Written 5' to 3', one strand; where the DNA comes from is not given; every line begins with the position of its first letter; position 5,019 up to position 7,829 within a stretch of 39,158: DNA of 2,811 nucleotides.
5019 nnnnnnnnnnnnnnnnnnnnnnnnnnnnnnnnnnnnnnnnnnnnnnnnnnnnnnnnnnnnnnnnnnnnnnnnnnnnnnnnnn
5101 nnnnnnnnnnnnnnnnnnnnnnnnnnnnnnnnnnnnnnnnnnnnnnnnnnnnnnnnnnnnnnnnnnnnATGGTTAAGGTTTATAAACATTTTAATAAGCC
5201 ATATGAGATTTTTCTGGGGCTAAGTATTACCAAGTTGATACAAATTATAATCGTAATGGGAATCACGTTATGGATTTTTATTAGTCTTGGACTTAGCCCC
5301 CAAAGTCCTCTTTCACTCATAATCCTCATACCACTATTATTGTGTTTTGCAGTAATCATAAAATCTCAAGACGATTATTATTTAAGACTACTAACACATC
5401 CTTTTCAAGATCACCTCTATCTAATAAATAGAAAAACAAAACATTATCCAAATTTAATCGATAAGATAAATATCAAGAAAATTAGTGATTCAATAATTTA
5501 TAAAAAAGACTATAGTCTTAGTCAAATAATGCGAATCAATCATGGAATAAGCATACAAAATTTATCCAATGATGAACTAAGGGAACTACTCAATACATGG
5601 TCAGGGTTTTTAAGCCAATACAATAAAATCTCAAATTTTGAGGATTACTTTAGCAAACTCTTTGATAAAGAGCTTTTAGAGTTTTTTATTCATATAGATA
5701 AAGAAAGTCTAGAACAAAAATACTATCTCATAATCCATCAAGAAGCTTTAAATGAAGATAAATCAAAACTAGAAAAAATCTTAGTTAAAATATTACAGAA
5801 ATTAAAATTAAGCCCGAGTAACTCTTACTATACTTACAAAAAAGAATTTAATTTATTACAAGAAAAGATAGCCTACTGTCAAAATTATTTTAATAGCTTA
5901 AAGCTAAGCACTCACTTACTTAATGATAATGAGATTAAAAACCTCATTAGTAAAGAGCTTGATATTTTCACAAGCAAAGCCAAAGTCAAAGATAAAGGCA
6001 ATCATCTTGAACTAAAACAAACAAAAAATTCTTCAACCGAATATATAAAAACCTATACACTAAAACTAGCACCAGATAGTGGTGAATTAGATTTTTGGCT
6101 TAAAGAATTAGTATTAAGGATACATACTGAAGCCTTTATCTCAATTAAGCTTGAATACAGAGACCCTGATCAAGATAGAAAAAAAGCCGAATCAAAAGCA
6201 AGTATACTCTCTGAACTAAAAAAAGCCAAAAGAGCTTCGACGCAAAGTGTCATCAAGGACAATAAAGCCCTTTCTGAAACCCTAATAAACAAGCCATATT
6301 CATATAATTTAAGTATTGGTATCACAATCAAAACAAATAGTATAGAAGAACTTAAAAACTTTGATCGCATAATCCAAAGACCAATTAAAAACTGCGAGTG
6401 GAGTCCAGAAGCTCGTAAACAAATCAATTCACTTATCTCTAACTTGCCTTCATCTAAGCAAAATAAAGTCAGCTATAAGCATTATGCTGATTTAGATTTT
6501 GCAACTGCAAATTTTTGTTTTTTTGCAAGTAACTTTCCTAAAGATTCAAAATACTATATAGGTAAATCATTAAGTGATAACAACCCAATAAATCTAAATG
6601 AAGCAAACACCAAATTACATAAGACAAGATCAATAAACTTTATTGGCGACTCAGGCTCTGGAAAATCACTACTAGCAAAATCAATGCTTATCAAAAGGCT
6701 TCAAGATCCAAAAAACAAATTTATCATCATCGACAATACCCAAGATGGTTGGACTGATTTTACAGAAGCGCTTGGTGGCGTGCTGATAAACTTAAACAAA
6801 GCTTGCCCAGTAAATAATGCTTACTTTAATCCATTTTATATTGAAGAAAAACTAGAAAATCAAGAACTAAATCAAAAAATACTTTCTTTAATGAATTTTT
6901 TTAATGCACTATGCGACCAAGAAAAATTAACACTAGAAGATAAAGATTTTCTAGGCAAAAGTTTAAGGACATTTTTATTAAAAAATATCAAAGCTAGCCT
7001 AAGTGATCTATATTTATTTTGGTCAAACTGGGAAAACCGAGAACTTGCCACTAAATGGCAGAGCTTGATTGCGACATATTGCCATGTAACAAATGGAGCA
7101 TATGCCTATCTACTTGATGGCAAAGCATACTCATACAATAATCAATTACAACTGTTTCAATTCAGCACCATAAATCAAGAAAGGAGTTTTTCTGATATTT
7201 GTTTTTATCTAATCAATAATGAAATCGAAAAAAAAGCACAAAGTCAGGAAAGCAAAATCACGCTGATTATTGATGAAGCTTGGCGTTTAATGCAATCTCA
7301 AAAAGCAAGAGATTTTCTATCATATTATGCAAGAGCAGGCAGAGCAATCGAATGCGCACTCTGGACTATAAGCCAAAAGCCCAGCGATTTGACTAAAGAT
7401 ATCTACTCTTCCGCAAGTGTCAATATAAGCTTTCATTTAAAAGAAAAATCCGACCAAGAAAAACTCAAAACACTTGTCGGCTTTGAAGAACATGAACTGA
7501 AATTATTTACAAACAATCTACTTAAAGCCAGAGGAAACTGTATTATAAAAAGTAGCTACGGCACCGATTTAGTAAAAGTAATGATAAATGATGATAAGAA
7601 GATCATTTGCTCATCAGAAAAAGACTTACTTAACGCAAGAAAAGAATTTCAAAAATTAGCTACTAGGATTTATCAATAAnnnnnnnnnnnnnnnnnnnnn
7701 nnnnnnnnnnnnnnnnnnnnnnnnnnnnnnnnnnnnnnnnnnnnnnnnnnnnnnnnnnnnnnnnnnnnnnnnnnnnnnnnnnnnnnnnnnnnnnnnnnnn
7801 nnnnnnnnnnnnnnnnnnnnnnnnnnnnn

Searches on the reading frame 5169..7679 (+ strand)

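Call 84: search_protein_families(library=pfam, proteins=[L217:4834-7761:-, L217:3341-4726:+, L217:2348-3214:-, L217:1023-2339:+, L217:102-857:+], max_evalue=0.001)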
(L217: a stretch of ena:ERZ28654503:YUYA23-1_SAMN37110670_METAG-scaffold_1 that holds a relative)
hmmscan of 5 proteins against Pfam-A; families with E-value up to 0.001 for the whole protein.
L217:4834-7761:- (975 aa): 0 families

L217:3341-4726:+ (461 aa): 1 family
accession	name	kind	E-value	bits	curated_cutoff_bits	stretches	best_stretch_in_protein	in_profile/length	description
PF14280.11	DUF4365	-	0.00011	22.7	24.3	1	366-425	30-84/139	Domain of unknown function (DUF4365)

L217:2348-3214:- (288 aa): 0 families

L217:1023-2339:+ (438 aa): 1 family
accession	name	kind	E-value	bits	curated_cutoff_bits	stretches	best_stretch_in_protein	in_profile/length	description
PF05658.19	YadA_head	-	5.9e-05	23.8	25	1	47-73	1-27/27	YadA head domain repeat (2 copies)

L217:102-857:+ (251 aa): 3 families
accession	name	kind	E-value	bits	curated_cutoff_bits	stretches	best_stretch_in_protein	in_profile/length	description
PF04102.17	SlyX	-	0.00014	22.9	30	0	203-238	16-51/67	SlyX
PF23991.1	DUF7310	-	0.00017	22.5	40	0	148-195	22-69/83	Coiled-coil region of unknown function (DUF7310)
PF03148.19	Tektin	-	0.00018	20.8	34.3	1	97-187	263-355/383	Tektin family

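Call 85: search_protein_families(library=padloc, proteins=[L217:4834-7761:-, L217:3341-4726:+, L217:2348-3214:-, L217:1023-2339:+, L217:102-857:+], max_evalue=0.001)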
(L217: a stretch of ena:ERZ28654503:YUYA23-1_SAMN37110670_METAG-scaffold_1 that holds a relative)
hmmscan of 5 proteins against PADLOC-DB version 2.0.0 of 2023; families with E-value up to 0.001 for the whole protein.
L217:4834-7761:- (975 aa): 0 families

L217:3341-4726:+ (461 aa): 0 families

L217:2348-3214:- (288 aa): 0 families

L217:1023-2339:+ (438 aa): 0 families

L217:102-857:+ (251 aa): 8 families
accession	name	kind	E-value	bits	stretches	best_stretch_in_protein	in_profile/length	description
PDLC04886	PDC-S06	-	6.1e-07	26.6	1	56-239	266-448/727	-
PDLC03859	LmuB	-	2.3e-06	25.1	1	58-238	296-455/611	-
PDLC03865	LmuB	-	3.5e-06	23.5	1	77-238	521-679/1007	-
PDLC00519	JetC1|JetC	-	4.8e-05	19.8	1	62-239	623-798/1097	DUF3584 domain; MukB-like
PDLC02741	PbeC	-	9.1e-05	19.1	0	153-228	250-325/644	PbeC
PDLC00551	JetC2|JetC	-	0.00015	17.8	1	58-248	744-925/1365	DUF3584 domain; MukB-like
PDLC00580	JetC3|JetC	-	0.0002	17.7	1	69-237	220-387/1068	DUF3584 domain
PDLC00582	JetC3|JetC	-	0.00027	16.9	1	144-239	793-888/1472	DUF3584 domain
